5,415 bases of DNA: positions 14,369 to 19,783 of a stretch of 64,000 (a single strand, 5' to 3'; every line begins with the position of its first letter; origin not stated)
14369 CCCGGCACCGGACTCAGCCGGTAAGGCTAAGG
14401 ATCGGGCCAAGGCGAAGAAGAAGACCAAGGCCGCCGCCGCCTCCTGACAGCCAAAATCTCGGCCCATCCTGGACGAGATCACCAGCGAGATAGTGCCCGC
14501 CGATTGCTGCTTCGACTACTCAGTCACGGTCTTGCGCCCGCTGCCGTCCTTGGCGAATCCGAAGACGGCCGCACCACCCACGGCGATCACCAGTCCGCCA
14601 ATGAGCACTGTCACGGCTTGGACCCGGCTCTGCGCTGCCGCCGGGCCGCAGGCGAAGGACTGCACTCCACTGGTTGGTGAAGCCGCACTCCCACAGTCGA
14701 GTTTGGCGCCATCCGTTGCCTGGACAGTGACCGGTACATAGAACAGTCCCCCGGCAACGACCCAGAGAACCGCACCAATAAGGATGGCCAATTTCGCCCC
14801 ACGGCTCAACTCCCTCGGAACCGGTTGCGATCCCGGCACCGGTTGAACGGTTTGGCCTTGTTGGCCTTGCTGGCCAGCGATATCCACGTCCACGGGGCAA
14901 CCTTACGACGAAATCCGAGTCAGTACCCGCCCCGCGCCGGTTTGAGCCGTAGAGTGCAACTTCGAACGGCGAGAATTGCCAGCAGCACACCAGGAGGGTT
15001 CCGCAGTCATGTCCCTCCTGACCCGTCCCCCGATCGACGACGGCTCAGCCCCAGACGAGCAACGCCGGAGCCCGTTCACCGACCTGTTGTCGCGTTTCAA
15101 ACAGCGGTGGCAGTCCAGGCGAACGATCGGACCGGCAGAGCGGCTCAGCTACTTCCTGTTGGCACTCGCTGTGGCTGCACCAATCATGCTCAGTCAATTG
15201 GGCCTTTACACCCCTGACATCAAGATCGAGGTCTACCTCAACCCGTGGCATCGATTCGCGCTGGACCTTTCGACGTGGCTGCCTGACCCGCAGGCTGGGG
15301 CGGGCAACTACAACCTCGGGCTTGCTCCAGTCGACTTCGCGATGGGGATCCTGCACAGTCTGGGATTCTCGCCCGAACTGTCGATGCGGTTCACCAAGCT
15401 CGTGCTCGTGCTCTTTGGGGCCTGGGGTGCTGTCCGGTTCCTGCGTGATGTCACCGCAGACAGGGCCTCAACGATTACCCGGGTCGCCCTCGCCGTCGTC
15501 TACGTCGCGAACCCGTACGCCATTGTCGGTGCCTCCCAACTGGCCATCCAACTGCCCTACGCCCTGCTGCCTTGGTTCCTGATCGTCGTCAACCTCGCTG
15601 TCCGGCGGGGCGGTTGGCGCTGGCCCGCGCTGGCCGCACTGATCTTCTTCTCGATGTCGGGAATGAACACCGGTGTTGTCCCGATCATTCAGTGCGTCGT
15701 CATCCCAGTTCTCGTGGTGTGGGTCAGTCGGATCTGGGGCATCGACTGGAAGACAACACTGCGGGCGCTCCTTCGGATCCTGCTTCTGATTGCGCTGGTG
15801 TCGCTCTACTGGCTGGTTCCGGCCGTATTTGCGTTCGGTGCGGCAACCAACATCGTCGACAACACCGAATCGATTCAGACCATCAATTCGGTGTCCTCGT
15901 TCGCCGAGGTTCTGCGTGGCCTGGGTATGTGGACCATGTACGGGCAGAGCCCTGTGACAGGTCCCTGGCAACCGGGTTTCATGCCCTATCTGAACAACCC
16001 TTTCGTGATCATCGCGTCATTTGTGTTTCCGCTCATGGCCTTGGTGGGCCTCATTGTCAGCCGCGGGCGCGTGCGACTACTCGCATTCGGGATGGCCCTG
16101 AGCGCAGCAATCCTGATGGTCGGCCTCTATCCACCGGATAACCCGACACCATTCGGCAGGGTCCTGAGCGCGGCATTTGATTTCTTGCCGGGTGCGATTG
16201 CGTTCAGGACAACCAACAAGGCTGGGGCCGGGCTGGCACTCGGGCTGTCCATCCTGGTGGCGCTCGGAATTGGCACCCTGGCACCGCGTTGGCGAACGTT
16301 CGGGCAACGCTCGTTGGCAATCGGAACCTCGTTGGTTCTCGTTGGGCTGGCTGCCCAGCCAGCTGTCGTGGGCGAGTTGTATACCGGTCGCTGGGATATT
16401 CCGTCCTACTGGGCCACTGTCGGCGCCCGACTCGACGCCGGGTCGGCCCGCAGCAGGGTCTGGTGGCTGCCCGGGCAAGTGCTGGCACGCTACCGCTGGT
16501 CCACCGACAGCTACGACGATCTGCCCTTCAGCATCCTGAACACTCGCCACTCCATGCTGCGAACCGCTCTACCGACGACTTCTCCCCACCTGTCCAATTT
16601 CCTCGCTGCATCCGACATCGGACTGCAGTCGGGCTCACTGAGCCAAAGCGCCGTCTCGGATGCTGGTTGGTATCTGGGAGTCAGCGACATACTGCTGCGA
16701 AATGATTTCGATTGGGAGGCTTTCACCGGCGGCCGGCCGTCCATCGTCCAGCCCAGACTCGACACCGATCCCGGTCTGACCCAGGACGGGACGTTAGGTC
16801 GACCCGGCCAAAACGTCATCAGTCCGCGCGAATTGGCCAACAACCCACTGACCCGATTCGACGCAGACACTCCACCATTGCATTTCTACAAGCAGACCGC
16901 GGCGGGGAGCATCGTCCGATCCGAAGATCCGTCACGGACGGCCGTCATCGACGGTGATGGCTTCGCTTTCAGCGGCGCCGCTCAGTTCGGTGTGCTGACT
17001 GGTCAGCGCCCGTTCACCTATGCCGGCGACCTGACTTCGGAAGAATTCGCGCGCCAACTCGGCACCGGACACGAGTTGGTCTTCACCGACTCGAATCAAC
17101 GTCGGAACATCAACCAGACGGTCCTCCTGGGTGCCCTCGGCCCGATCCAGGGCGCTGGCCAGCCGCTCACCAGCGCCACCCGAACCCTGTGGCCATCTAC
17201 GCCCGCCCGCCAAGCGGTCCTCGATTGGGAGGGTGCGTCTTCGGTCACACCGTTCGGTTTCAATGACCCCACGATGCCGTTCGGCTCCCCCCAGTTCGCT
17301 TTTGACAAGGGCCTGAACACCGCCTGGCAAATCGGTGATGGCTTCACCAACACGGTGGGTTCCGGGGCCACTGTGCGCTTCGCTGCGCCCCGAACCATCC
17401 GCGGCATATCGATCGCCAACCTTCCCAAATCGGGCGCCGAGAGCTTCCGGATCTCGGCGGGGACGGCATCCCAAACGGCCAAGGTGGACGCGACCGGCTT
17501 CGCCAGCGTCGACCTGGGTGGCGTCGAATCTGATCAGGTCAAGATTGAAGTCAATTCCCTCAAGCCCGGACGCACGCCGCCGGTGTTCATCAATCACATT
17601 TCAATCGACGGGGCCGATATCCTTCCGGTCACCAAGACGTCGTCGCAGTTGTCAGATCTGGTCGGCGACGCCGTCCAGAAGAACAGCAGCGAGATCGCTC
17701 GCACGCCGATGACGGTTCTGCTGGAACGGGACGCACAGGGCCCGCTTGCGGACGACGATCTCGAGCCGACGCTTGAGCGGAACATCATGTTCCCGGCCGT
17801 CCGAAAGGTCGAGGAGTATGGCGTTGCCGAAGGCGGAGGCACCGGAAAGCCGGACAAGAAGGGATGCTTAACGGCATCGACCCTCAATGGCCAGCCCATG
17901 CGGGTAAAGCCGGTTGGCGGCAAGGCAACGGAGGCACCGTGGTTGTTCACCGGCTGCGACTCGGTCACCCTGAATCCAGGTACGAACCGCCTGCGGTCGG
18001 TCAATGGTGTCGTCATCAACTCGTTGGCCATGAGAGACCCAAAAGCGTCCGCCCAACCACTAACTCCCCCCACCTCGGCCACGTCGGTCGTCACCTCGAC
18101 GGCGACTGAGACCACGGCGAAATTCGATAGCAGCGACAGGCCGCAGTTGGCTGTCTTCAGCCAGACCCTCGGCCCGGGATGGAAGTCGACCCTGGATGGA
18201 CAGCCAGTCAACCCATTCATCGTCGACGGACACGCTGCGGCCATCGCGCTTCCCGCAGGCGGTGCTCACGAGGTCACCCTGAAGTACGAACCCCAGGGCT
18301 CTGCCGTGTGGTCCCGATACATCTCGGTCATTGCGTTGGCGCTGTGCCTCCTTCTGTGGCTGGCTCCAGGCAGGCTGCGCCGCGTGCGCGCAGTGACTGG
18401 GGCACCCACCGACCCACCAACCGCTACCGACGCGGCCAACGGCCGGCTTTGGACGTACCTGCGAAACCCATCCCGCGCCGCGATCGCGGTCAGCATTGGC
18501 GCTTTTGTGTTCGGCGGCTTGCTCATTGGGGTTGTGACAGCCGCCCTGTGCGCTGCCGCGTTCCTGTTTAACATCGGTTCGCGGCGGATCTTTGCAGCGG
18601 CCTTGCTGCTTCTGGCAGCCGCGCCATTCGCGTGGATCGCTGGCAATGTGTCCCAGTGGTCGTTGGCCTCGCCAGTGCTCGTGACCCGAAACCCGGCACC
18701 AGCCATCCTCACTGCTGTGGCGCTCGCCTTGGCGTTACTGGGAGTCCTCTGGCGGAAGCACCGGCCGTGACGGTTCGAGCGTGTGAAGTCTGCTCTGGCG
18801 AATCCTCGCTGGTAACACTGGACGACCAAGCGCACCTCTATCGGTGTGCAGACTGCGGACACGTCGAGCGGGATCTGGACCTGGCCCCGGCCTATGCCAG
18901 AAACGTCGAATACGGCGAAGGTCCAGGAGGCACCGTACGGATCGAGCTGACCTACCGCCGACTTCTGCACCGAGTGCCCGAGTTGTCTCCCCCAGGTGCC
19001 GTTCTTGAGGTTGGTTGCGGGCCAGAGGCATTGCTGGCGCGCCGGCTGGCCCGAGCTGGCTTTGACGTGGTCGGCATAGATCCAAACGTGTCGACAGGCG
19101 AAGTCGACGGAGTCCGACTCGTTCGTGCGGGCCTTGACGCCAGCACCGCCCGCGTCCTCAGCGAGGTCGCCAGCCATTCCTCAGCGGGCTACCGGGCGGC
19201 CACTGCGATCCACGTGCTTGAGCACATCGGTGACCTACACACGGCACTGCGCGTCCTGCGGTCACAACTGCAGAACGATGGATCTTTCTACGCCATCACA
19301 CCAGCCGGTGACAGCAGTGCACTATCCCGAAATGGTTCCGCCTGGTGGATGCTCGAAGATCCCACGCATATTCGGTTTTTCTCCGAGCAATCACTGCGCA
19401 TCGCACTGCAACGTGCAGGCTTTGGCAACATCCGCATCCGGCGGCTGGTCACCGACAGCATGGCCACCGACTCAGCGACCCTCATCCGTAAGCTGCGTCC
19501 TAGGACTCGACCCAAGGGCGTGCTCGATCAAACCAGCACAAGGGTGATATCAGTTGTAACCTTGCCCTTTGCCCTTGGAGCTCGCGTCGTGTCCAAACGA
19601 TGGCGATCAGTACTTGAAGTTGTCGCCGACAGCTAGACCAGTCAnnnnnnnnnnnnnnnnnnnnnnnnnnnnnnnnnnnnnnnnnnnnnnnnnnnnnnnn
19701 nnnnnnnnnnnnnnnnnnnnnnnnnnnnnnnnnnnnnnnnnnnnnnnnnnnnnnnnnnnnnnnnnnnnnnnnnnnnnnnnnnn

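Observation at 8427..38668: About 30 kb envelope-glycan supercluster threaded through the conserved uvrB-coaE-rpsA-polA backbone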

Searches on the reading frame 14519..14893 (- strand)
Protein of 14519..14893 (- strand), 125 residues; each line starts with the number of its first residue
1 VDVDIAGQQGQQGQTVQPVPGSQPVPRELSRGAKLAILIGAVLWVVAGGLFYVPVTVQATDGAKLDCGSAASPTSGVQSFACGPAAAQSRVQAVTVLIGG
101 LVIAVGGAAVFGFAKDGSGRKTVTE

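Call 11: search_protein_families(library=ncbifam, proteins=[window:14519-14893:-], max_evalue=0.00001)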
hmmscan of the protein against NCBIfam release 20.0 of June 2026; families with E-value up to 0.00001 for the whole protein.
window:14519-14893:- (125 aa): 0 families

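Call 20: search_protein_families(library=pfam, proteins=[window:14519-14893:-], max_evalue=10)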
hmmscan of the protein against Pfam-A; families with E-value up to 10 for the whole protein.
window:14519-14893:- (125 aa): 3 families
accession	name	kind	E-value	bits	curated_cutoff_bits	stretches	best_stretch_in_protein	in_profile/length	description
PF10762.14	DUF2583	-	0.21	12.5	27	1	25-47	38-60/88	Protein of unknown function (DUF2583)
PF09534.15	Trp_oprn_chp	-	0.22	11.8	29.6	2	37-118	68-144/180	Tryptophan-associated transmembrane protein (Trp_oprn_chp)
PF12669.12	FeoB_associated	-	0.56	11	27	1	95-116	2-23/44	FeoB-associated Cys-rich membrane protein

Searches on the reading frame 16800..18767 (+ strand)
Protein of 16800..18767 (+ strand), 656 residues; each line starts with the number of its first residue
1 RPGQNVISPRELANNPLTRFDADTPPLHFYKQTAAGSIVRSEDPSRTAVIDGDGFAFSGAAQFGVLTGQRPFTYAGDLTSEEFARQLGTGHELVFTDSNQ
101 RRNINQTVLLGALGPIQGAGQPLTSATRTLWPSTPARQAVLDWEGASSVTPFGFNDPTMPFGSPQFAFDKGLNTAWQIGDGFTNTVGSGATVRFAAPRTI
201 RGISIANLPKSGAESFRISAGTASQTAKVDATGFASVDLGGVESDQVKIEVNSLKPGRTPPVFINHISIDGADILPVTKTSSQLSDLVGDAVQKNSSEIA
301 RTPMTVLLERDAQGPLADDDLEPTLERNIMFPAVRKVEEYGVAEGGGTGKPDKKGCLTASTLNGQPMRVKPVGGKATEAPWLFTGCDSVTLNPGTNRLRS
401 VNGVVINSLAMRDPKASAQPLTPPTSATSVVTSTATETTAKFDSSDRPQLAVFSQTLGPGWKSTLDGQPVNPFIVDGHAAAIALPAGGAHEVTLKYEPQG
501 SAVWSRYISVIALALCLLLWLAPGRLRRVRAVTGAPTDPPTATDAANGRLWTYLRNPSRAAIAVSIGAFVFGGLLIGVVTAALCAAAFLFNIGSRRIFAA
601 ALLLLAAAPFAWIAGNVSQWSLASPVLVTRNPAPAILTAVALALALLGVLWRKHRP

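Call 20: search_protein_families(library=pfam, proteins=[window:16800-18767:+], max_evalue=10)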
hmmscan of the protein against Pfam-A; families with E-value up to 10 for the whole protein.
window:16800-18767:+ (656 aa): 4 families
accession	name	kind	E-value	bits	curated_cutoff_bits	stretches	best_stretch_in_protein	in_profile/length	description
PF09586.16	YfhO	-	0.0094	14.8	28.5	1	429-500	757-827/835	Bacterial membrane protein YfhO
PF24607.1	CBM_AftD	-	0.012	15.7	27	1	156-253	11-112/149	Arabinofuranosyltransferase D, third carbohydrate binding module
PF13975.11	gag-asp_proteas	-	0.02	15.9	28.2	1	213-253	37-77/92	gag-polyprotein putative aspartyl protease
PF21415.2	SMK1_alpha_su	-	1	9.8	27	1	555-586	8-36/62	SMK1 alpha subunit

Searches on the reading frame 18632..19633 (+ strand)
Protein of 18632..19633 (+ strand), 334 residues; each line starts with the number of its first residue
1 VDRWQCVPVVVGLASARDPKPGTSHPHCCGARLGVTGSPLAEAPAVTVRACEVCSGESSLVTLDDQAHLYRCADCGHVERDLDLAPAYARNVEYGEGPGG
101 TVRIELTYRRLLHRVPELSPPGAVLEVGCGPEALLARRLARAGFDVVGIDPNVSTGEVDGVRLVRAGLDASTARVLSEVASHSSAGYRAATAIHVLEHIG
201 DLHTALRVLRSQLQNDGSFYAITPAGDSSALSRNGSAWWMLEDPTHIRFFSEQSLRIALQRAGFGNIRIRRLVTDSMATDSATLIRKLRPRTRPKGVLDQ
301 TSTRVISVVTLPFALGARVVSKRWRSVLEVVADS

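Call 3: search_protein_families(library=pfam, proteins=[window:18632-19633:+])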
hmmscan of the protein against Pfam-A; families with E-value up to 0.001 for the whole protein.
window:18632-19633:+ (334 aa): 4 families
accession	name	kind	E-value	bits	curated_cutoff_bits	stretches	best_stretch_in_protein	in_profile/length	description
PF13489.12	Methyltransf_23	-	7.8e-24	84.7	27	1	107-267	8-162/164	Methyltransferase domain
PF08241.18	Methyltransf_11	-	3.8e-05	24.7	21.2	1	125-220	1-94/95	Methyltransferase domain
PF08242.18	Methyltransf_12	-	0.00019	22.5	30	1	125-218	1-97/98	Methyltransferase domain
PF13649.12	Methyltransf_25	-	0.00052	21.1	27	0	124-217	1-97/97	Methyltransferase domain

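Call 11: search_protein_families(library=ncbifam, proteins=[window:18632-19633:+], max_evalue=0.00001)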
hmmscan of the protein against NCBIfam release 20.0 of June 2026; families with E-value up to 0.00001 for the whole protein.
window:18632-19633:+ (334 aa): 1 family
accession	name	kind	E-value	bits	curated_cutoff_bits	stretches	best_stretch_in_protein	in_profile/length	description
TIGR01983.1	UbiG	equivalog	9.5e-08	31.6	102.95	1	123-220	52-150/228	bifunctional 2-polyprenyl-6-hydroxyphenol methylase/3-demethylubiquinol 3-O-methyltransferase UbiG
